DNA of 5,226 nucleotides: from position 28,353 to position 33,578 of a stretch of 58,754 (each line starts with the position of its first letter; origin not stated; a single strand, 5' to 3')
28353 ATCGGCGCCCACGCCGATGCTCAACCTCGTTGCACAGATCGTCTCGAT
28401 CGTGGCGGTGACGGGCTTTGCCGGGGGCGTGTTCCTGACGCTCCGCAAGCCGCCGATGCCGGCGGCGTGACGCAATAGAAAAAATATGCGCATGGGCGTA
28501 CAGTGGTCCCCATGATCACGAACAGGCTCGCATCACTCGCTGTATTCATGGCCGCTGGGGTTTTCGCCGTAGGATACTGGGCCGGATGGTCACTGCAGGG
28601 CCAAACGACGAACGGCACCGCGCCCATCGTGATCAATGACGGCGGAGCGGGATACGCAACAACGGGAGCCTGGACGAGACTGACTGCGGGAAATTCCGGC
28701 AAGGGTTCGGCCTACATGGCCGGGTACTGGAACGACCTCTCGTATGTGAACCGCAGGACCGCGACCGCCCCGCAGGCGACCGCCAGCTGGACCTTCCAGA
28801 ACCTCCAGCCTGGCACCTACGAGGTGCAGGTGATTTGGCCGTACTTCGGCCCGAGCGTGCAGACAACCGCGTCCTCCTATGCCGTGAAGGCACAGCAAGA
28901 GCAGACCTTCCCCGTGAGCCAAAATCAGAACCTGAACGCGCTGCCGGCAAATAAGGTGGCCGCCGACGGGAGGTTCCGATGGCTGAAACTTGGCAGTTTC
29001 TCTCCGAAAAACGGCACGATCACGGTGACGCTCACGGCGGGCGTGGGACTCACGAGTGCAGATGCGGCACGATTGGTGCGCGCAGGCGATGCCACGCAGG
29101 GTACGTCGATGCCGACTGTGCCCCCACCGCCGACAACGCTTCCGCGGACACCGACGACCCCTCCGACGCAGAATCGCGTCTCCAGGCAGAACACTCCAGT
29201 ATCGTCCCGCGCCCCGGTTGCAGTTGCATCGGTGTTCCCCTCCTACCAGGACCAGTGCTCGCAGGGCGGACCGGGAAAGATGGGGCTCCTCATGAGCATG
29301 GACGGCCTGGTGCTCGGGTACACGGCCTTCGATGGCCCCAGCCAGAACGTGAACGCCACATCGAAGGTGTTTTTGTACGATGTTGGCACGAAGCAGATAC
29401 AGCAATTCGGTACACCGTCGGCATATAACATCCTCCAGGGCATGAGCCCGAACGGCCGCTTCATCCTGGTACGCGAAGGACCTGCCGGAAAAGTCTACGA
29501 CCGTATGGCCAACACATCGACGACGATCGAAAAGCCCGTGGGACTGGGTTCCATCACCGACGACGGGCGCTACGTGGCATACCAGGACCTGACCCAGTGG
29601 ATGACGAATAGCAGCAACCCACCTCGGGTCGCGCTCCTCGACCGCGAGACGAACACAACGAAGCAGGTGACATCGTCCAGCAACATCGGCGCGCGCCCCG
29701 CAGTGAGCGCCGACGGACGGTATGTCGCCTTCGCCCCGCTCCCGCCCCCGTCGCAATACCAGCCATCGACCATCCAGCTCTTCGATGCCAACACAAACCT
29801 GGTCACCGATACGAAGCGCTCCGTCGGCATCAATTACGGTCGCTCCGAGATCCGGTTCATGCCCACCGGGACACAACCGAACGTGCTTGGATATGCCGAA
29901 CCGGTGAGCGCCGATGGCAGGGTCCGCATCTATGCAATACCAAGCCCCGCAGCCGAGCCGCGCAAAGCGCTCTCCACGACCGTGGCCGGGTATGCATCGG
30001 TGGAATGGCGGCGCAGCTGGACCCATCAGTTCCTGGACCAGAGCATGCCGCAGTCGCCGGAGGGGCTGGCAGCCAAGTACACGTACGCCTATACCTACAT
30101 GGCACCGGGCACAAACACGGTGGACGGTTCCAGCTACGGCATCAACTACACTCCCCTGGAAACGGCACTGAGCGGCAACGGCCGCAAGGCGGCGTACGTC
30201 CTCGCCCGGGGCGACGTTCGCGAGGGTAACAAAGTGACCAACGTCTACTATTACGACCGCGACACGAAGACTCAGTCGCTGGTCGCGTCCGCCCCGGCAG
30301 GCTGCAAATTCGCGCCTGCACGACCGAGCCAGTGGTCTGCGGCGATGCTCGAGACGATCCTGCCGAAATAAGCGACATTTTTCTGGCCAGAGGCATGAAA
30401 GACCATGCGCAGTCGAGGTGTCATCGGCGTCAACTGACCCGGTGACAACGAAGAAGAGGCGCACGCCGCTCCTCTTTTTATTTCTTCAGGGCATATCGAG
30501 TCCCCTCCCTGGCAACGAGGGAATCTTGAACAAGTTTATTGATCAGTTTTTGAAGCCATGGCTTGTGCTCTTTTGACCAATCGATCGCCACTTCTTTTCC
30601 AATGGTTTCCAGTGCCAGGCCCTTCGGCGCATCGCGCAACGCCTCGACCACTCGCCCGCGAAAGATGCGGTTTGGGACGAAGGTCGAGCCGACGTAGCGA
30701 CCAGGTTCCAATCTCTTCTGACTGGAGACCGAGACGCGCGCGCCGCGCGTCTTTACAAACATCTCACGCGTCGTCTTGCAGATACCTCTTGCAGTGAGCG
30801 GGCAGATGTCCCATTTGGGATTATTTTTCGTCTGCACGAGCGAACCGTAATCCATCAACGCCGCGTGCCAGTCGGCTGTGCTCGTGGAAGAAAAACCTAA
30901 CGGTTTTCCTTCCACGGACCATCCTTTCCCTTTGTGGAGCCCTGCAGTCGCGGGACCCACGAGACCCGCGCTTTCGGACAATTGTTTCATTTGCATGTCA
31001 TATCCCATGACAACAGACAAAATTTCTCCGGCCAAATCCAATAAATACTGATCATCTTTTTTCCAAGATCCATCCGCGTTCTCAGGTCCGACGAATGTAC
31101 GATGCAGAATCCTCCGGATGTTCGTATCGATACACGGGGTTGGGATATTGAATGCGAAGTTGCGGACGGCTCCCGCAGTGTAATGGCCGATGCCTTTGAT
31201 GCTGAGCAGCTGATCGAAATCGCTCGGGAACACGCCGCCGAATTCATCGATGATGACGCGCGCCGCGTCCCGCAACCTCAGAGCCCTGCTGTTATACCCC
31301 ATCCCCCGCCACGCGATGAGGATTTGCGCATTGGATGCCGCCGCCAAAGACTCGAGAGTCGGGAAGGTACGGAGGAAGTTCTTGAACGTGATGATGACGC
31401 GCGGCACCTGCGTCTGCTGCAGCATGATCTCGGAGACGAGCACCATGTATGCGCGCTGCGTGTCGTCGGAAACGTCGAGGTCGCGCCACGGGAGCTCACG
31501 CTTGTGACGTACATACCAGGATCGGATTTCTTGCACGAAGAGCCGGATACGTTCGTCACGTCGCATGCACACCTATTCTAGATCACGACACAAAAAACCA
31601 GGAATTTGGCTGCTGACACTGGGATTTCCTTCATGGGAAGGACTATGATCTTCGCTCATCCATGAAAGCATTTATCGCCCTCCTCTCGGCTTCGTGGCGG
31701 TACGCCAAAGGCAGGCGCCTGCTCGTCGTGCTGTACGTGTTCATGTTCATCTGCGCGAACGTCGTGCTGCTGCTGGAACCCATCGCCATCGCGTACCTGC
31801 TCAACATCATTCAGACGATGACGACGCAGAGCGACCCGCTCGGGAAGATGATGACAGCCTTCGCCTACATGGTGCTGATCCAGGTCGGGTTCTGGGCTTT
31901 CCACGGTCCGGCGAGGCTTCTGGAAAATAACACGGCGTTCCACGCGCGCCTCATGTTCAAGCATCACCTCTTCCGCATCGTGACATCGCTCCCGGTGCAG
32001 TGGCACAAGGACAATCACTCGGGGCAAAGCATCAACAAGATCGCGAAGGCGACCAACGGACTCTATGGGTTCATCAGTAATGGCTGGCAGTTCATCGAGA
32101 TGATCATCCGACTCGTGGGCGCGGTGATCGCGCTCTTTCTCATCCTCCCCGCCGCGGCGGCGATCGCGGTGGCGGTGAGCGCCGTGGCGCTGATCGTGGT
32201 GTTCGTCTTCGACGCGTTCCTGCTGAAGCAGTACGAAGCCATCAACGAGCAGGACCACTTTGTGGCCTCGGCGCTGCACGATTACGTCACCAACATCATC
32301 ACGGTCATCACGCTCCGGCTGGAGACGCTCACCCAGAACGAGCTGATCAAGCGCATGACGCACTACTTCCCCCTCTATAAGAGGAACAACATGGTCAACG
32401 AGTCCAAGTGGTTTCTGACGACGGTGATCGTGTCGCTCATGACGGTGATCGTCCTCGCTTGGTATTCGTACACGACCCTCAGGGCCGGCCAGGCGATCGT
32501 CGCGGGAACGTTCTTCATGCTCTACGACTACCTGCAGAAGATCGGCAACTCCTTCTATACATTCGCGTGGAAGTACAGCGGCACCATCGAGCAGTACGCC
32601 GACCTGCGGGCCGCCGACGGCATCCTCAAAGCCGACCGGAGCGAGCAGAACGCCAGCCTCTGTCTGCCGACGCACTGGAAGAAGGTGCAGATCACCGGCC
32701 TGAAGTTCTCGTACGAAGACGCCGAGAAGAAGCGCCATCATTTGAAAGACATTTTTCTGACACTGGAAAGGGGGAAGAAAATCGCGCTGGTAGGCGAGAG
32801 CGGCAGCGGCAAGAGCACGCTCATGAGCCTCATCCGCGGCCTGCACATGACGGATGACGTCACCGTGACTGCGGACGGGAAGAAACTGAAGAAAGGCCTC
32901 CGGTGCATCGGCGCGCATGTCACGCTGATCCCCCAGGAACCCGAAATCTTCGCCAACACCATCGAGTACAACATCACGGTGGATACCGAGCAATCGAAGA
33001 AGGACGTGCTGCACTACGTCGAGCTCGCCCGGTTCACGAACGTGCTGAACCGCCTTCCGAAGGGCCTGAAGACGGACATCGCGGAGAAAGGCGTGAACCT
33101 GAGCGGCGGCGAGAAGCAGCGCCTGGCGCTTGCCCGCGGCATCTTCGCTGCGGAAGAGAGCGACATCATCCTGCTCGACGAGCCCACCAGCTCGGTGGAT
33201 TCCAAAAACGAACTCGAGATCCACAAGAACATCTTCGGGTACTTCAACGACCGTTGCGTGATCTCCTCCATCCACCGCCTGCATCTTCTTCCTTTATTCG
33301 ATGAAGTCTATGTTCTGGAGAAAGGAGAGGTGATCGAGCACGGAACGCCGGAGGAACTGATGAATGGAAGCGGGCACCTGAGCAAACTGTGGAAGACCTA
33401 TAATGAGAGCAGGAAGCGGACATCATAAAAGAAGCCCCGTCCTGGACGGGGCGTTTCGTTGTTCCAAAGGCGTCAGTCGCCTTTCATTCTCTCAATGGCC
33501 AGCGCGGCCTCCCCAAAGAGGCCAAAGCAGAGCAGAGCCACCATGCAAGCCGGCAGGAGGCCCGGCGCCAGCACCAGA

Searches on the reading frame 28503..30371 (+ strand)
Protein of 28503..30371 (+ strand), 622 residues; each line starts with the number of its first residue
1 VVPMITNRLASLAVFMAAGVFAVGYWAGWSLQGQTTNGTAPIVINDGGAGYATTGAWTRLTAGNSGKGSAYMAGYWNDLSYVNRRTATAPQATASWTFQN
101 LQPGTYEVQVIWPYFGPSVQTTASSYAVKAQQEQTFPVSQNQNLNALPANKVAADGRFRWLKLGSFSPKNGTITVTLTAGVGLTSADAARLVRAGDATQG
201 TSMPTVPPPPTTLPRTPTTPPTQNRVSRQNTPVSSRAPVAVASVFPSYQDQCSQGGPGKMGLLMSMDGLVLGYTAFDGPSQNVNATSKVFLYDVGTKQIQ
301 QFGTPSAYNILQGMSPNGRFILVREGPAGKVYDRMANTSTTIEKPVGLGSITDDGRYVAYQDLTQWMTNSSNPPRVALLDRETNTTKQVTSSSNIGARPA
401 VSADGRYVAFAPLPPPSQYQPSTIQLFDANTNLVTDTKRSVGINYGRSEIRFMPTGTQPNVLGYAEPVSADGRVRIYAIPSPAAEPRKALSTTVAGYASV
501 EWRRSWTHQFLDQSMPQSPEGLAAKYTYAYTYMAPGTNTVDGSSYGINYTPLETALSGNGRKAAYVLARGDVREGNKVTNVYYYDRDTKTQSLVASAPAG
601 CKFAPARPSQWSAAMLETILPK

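Call 19: search_protein_families(library=pfam, proteins=[window:28503-30371:+], max_evalue=0.001)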
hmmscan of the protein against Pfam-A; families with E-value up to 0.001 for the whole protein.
window:28503-30371:+ (622 aa): 2 families
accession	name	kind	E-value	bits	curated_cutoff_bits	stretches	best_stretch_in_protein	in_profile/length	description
PF25275.1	Golvesin_C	-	7.2e-06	26.5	31.6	1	48-193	8-132/132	Golvesin C-terminal domain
PF07676.18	PD40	-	0.00024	21.4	20.9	0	387-411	2-26/38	WD40-like Beta Propeller Repeat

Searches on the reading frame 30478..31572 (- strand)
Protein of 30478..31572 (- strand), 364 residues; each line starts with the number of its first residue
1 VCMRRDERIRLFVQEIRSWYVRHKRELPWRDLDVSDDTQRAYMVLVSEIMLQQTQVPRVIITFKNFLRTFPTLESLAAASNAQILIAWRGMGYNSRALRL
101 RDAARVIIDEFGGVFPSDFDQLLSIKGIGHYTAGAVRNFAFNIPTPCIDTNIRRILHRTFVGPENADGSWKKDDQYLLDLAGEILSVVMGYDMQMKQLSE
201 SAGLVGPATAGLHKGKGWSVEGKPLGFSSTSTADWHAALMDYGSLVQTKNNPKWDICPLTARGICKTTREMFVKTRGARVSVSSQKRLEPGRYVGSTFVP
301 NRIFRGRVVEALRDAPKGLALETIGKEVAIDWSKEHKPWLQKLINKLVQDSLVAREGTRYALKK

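Call 19: search_protein_families(library=pfam, proteins=[window:30478-31572:-], max_evalue=0.001)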
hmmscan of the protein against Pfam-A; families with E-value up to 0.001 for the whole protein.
window:30478-31572:- (364 aa): 2 families
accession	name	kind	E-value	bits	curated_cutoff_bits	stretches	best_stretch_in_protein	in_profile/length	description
PF00730.31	HhH-GPD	-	5.1e-18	65.8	26.2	1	46-165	1-92/108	HhH-GPD superfamily base excision DNA repair protein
PF00633.29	HHH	-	1.9e-06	27.8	24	1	111-139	2-30/30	Helix-hairpin-helix motif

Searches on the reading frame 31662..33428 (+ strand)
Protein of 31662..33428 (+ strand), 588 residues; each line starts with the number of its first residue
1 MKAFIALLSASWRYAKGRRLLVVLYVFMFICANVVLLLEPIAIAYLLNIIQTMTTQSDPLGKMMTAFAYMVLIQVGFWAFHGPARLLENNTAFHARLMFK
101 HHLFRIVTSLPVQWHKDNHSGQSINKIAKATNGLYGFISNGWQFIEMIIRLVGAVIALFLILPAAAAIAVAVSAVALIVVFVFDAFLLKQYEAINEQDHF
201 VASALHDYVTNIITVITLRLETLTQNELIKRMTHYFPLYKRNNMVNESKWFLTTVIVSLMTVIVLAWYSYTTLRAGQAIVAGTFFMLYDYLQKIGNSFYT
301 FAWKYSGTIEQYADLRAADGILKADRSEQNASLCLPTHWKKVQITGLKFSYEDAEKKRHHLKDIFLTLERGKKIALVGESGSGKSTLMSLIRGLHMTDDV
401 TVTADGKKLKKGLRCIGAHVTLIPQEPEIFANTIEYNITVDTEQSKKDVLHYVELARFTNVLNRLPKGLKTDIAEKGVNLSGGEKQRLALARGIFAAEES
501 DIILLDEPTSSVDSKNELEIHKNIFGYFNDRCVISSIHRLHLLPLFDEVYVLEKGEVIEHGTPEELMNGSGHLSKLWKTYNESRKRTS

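Call 120: search_protein_families(library=pfam, proteins=[window:31662-33428:+], max_evalue=0.001)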
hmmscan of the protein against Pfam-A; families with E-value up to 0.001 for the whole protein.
window:31662-33428:+ (588 aa): 3 families
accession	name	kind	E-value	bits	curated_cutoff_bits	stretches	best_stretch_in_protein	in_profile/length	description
PF00005.33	ABC_tran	-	1.7e-25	90.7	25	1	361-510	1-137/137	ABC transporter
PF00664.28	ABC_membrane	-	1.8e-10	41.4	28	1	23-288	2-267/274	ABC transporter transmembrane region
PF03193.22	RsgA_GTPase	-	0.00066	20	30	0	338-394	75-129/174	RsgA GTPase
